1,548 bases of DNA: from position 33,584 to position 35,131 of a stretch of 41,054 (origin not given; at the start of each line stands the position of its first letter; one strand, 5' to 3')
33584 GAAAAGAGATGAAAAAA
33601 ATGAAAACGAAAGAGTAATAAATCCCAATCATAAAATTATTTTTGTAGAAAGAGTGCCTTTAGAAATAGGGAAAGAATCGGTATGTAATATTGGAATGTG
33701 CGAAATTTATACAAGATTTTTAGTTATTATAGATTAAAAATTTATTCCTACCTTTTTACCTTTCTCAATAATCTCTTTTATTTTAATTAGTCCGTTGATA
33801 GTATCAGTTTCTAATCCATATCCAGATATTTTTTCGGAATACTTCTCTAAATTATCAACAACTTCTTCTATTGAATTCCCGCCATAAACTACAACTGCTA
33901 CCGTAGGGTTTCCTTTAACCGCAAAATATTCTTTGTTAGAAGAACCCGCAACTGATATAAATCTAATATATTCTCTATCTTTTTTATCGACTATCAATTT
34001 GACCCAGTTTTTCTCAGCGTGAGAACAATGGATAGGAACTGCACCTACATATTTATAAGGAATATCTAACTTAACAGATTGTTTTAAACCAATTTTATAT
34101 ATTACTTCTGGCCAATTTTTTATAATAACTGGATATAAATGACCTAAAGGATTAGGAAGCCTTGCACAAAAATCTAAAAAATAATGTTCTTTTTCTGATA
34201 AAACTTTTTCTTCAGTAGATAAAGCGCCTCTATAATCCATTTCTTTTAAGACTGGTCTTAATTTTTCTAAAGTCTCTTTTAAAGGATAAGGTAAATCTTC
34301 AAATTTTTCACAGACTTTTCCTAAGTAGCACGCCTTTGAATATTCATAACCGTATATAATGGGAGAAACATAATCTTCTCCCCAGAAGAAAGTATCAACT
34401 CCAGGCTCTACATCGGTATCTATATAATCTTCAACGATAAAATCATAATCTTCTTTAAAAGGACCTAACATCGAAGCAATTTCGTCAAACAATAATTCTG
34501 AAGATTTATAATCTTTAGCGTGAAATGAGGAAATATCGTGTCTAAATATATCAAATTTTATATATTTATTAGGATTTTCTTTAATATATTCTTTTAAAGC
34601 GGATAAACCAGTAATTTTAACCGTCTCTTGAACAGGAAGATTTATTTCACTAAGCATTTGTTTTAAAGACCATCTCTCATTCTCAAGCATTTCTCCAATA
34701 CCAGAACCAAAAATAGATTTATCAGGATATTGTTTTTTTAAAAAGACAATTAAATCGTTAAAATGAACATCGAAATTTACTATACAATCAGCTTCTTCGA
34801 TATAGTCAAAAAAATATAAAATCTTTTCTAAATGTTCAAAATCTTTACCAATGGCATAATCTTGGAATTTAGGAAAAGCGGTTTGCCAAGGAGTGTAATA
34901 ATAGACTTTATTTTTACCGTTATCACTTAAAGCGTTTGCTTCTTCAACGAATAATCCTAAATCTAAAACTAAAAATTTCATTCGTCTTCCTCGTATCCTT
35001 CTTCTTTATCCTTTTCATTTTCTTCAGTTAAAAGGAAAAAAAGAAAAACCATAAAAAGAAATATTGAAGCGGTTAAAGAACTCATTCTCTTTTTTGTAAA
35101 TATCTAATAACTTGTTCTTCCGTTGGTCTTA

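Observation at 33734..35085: ATP-grasp ligase translationally chained to a 35-aa micro-protein with a hyper-acidic C-terminal tail, at the end of the virion operon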

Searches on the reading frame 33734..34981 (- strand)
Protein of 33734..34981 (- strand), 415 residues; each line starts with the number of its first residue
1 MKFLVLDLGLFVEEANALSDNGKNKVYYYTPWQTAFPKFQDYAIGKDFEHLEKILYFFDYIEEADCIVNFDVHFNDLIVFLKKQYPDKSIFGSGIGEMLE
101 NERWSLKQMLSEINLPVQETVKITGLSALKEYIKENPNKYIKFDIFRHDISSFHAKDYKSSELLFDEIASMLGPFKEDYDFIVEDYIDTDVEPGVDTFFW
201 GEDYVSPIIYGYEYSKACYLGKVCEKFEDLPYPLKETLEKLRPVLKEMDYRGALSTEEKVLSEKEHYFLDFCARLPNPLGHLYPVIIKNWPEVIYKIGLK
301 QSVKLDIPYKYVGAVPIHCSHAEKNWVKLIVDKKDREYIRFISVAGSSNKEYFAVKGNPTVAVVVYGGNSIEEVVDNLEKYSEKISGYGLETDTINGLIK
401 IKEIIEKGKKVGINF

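Call 3: search_protein_families(library=pfam, proteins=[window:33734-34981:-], max_evalue=1)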
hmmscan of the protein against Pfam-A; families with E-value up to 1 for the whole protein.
window:33734-34981:- (415 aa): 0 families

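Call 4: search_protein_families(library=phrogs, proteins=[window:33734-34981:-], max_evalue=0.1)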
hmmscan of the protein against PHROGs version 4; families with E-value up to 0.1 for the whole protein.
window:33734-34981:- (415 aa): 0 families

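Call 6: find_homologous_proteins(query=window:33734-34981:-, max_evalue=0.001)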
Query window:33734-34981:- (415 aa): 94 proteins with E <= 0.001 among 6374 candidates.
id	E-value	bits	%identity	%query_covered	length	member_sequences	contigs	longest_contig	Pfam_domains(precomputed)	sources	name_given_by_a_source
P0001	4.8e-153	528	57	100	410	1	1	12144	-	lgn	-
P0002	3.7e-151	522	56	100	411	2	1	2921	-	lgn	-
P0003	1.7e-140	487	52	100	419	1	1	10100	-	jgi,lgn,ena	-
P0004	1.1e-136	474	53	100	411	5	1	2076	-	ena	-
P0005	2.5e-135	470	52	100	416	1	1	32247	-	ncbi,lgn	-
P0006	6.4e-133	462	52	100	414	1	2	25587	-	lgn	-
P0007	4.2e-132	459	51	100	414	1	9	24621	-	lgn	-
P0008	1.0e-131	458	53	100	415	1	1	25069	-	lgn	-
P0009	4.5e-130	453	50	100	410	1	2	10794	-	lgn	-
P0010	5.4e-130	452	53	100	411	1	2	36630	-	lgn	-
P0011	7.1e-129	449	50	100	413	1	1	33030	-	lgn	-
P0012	1.5e-128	448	51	100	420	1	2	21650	-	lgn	-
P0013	2.6e-128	447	51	100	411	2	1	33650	-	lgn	-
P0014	5.8e-128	446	50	100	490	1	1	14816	-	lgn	-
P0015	1.2e-127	445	51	100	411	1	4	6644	-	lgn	-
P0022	2.6e-125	437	50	100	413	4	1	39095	-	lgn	-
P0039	6.0e-119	416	47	100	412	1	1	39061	-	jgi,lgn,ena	-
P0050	5.6e-115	403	48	100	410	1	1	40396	-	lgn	-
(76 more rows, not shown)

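Call 8: search_solved_structures(query=window:33734-34981:-, max_evalue=10, show_alignments=2)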
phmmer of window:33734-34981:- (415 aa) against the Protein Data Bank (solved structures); distinct sequences matched with E-value up to 10: 3.
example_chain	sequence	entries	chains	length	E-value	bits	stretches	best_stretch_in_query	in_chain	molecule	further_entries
2krc_A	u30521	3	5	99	0.61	12.3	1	129-192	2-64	DNA-directed RNA polymerase subunit delta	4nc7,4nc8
8khl_A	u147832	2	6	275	0.82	11.9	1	274-364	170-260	Probable acyl-CoA lyase beta chain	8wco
9nzb_A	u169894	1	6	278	0.84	11.9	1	274-364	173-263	Acyl-CoA lyase beta chain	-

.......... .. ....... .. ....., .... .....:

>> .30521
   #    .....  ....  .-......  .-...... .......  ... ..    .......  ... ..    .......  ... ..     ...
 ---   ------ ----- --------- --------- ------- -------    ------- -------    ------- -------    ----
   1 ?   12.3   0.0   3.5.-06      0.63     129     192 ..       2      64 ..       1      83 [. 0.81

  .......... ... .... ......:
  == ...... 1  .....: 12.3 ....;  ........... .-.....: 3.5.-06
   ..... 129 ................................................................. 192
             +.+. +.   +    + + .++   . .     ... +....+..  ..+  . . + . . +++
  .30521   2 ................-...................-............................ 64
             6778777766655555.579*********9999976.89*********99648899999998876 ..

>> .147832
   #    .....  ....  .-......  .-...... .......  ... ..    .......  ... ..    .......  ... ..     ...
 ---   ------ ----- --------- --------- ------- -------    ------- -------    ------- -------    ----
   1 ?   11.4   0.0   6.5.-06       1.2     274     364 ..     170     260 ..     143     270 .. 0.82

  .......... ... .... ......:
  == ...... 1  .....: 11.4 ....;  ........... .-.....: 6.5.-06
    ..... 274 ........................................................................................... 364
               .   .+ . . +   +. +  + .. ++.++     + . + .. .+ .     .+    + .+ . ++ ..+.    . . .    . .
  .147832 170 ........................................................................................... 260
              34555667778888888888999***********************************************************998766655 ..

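Call 10: search_solved_structures(query=A1, max_evalue=10, show_alignments=3)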
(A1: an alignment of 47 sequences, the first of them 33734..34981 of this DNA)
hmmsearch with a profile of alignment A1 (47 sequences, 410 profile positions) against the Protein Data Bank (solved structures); distinct sequences matched with E-value up to 10: 13.
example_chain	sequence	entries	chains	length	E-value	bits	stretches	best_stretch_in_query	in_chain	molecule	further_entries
2yw2_A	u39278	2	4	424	3.7e-11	45.4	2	74-202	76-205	Phosphoribosylamine--glycine ligase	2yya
3lp8_A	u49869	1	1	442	1.2e-05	27.3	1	73-368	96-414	Phosphoribosylamine-glycine ligase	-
2xcl_A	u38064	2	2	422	2.5e-05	26.2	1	74-380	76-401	PHOSPHORIBOSYLAMINE--GLYCINE LIGASE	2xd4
4ma5_A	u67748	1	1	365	0.001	20.9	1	49-132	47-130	Phosphoribosylaminoimidazole carboxylase, ATPase subunit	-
5jqw_A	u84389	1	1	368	0.0011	20.9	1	49-132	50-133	N5-carboxyaminoimidazole ribonucleotide synthase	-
4m9u_A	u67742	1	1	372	0.0011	20.8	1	49-132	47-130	Phosphoribosylaminoimidazole carboxylase, ATPase subunit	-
4ma0_A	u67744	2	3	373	0.0011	20.8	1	49-132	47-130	Phosphoribosylaminoimidazole carboxylase, ATPase subunit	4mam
5vev_A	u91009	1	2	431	0.007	18.2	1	75-142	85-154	Phosphoribosylamine--glycine ligase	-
1vkz_A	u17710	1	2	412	0.025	16.3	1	85-141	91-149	Phosphoribosylamine--glycine ligase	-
2yrw_A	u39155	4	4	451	0.032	16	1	82-209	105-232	Phosphoribosylglycinamide synthetase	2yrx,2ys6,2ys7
1gso_A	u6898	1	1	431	0.25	13.1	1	66-141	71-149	PROTEIN (GLYCINAMIDE RIBONUCLEOTIDE SYNTHETASE)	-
3mjf_A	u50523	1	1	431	0.46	12.2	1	77-165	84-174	Phosphoribosylamine--glycine ligase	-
2qk4_A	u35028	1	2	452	0.46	12.2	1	77-198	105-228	Trifunctional purine biosynthetic protein adenosine-3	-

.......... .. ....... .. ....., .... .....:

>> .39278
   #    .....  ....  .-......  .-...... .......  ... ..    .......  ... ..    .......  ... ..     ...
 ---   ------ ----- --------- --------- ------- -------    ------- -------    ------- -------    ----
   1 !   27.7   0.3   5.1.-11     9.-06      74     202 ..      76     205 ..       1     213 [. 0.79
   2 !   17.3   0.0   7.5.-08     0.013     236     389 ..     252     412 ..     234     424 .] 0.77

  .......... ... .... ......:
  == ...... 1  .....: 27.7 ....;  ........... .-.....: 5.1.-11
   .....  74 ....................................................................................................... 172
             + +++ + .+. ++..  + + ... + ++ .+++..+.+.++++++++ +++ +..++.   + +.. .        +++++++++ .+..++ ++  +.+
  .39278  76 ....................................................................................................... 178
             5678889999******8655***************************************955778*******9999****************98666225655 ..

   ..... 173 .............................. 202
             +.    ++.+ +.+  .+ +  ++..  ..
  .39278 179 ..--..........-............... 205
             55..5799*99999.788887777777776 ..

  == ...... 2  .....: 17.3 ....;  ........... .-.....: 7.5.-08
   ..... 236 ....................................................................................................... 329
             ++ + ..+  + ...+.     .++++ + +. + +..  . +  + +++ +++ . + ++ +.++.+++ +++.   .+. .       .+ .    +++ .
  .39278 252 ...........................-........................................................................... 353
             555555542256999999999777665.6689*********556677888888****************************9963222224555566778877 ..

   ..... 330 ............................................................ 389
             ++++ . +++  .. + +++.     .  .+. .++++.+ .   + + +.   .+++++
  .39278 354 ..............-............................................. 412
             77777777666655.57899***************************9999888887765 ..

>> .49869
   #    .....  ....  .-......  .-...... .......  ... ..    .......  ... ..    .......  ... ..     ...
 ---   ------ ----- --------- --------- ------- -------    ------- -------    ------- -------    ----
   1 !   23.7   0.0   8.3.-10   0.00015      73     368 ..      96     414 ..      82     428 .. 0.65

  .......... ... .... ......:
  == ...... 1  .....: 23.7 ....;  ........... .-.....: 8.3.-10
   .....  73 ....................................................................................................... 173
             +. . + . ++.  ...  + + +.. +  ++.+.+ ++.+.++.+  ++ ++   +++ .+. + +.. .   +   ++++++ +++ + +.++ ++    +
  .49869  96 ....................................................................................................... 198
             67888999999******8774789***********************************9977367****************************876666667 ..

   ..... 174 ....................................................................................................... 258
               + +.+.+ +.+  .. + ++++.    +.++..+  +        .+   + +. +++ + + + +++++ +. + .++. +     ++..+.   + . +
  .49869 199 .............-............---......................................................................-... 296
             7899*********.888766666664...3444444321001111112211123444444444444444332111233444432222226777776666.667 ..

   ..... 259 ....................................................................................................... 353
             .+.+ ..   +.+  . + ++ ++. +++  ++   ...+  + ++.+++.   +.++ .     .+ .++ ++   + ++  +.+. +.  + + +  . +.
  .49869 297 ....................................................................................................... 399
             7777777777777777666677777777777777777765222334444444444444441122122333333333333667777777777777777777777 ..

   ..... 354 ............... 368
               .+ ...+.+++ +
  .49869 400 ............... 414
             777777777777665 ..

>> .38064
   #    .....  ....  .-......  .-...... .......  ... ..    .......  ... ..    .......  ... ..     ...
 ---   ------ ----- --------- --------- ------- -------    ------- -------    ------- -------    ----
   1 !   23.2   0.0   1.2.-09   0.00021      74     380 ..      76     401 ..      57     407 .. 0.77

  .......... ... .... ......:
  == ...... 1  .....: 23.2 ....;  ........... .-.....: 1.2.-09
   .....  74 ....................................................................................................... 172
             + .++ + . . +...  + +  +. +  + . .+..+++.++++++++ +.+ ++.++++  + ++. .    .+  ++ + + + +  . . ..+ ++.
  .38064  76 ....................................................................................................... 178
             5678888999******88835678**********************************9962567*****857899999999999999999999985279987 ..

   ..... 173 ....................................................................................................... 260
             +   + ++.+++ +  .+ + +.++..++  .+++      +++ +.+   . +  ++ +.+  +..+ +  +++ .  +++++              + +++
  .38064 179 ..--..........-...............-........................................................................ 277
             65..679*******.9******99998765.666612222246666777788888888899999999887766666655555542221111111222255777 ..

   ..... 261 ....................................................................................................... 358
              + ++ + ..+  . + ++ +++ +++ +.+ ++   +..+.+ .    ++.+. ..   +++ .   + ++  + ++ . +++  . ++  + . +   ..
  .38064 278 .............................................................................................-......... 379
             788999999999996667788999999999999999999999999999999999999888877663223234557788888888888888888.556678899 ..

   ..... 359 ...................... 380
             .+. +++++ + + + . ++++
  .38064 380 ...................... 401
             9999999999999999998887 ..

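Call 12: search_protein_families(library=pfam, alignment_id=A1, max_evalue=1)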
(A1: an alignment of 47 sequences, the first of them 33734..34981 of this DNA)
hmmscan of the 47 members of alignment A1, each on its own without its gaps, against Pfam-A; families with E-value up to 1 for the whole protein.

A. member 1, window:33734-34981:- (415 aa): 0 families

B. families by the number of members that match (of 47 scanned): 28 families (the first 25 are shown)
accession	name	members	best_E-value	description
PF13535.11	ATP-grasp_4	4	0.0005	ATP-grasp domain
PF01071.24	GARS_A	3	3.5e-08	Phosphoribosylglycinamide synthetase, ATP-grasp (A) domain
PF13344.12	Hydrolase_6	2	0.02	Haloacid dehalogenase-like hydrolase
PF11434.14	CHIPS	2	0.069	Chemotaxis-inhibiting protein CHIPS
PF03698.18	UPF0180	2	0.087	Uncharacterised protein family (UPF0180)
PF02655.19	ATP-grasp_3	1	0.0033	ATP-grasp domain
PF02037.33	SAP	1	0.022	SAP domain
PF10496.14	Syntaxin-18_N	1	0.038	SNARE-complex protein Syntaxin-18 N-terminus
PF16742.10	IL17R_D_N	1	0.073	N-terminus of interleukin 17 receptor D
PF21991.1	capSnatchArena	1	0.078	Cap-snatching endonuclease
PF02450.21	LCAT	1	0.08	Lecithin:cholesterol acyltransferase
PF17997.7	Cry1Ac_D5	1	0.096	Insecticidal delta-endotoxin CryIA(c) domain 5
PF15122.11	TMEM206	1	0.1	TMEM206 protein family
PF10264.15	Stork_head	1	0.1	Winged helix Storkhead-box1 domain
PF03029.23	ATP_bind_1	1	0.12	Conserved hypothetical ATP binding protein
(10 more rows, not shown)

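Call 14: search_dna_similar(query=window:33734-34981:-, collection=phages, mode=protein, max_rows=30)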
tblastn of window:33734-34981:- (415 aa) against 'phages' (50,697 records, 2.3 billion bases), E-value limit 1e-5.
Records with a match: 3; places in all: 3; records where one place covers at least 80% of the query: 3.
Best place of each record, by identity: <60% 3.
By first word of the organism name: Aquificae 2; Thermocrinis 1.
By host as written in the record: Aquificae 2; Thermocrinis 1.
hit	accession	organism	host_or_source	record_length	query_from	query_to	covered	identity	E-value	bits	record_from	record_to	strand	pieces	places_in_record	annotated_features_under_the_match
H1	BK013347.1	Thermocrinis Great Boiling Spring virus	Thermocrinis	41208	1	387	93%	33.2%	5e-49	184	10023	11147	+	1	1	phosphoribosylaminoimidazole carboxylase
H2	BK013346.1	Aquificae Joseph's Coat Spring virus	Aquificae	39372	2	338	81%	32.4%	3e-37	150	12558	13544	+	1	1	conserved hypothetical protein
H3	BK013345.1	Aquificae Conch Spring virus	Aquificae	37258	25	396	90%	25.6%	3e-20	99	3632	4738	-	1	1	phosphoribosylamine-glycine ligase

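Call 15: get_annotated_region(hit=H1, flank=6000)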
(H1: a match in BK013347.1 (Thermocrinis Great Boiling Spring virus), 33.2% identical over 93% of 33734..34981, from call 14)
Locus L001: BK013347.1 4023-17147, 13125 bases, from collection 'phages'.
description: TPA_asm: Thermocrinis Great Boiling Spring virus strain TGBSV GBS41 genomic sequence.
organism: Thermocrinis Great Boiling Spring virus (NCBI taxid 2770617)
taxonomy: Viruses
host: Thermocrinis; source: hot spring; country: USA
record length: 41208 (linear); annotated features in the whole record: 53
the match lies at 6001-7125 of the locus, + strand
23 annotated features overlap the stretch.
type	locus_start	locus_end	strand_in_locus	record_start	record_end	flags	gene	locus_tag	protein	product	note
CDS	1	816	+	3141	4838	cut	-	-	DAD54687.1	T7 tail fiber protein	Ga0097684_10000095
CDS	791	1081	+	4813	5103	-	-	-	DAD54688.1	hypothetical protein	Ga0097684_10000096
CDS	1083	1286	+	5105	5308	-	-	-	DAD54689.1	hypothetical protein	Ga0097684_10000097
CDS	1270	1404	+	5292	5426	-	-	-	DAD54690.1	hypothetical protein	Ga0097684_10000098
CDS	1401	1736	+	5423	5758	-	-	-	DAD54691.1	conserved hypothetical protein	Ga0097684_10000099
CDS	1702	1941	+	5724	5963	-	-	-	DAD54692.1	conserved hypothetical protein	Ga0097684_100000910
CDS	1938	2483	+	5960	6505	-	-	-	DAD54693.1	thymidylate kinase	Ga0097684_100000911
CDS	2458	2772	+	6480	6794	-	-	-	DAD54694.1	hypothetical protein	Ga0097684_100000912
CDS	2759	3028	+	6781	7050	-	-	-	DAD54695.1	putative holin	-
CDS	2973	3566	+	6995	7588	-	-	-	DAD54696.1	lytic transglycosylase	Ga0097684_100000913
CDS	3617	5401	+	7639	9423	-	-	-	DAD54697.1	portal protein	Ga0097684_100000914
CDS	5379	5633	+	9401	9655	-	-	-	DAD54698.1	hypothetical protein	Ga0097684_100000915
CDS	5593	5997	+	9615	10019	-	-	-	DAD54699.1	conserved hypothetical protein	Ga0097684_100000916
CDS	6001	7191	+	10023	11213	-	-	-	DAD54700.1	phosphoribosylaminoimidazole carboxylase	Ga0097684_100000917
CDS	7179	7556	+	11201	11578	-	-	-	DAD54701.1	conserved hypothetical protein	Ga0097684_100000918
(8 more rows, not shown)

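Call 16: get_annotated_region(hit=H3, flank=6000)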
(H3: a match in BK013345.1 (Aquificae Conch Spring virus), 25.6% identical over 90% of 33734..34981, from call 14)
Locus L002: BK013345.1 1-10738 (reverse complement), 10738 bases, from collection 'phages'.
description: TPA_asm: Aquificae Conch Spring virus strain ACSV Conch37 genomic sequence.
organism: Aquificae Conch Spring virus (NCBI taxid 2770615)
taxonomy: Viruses
host: Aquificae; source: hot spring; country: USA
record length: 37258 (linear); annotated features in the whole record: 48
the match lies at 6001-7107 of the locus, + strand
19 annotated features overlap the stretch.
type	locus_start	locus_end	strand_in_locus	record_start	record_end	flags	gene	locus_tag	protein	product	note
CDS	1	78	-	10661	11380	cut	-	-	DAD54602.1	hypothetical protein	Ga0080008_15384820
CDS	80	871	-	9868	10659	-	-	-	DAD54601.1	apolipoprotein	Ga0080008_15384819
CDS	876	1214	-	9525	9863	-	-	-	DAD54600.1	hypothetical protein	Ga0080008_15384818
CDS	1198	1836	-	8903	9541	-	-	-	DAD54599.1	conserved hypothetical protein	Ga0080008_15384817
CDS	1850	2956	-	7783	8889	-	-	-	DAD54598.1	major capsid protein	Ga0080008_15384816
CDS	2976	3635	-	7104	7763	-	-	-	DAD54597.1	conserved hypothetical protein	Ga0080008_15384815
CDS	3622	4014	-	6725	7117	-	-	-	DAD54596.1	hypothetical protein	Ga0080008_15384814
CDS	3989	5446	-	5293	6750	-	-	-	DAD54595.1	phage terminase large subunit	Ga0080008_15384813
CDS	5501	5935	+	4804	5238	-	-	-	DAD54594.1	hypothetical protein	Ga0080008_15384812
CDS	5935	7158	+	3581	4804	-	-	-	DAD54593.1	phosphoribosylamine-glycine ligase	Ga0080008_15384811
CDS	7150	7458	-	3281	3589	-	-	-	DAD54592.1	hypothetical protein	Ga0080008_15384810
CDS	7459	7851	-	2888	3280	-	-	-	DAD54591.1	hypothetical protein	Ga0080008_1538489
CDS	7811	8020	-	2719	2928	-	-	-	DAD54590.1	hypothetical protein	Ga0080008_1538488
CDS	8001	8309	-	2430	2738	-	-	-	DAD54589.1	hypothetical protein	Ga0080008_1538487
CDS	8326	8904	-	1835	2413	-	-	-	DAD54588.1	lytic transglycosylase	Ga0080008_1538486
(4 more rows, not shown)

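Call 18: find_encoding_contigs(protein=P0001, flank=4000, max_places=1)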
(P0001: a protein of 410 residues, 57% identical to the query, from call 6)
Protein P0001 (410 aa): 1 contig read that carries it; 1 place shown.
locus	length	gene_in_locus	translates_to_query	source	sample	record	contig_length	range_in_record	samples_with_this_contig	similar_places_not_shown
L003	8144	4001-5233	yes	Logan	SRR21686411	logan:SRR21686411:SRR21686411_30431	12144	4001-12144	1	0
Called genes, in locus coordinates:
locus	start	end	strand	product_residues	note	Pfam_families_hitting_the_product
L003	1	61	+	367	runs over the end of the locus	-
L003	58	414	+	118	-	-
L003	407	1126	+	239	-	-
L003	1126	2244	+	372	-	-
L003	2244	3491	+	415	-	-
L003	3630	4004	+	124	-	-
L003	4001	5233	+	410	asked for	-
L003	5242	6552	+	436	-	PF24146:K1-lyase_C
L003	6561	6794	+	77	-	-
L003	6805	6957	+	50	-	-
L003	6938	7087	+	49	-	-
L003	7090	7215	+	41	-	-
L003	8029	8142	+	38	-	?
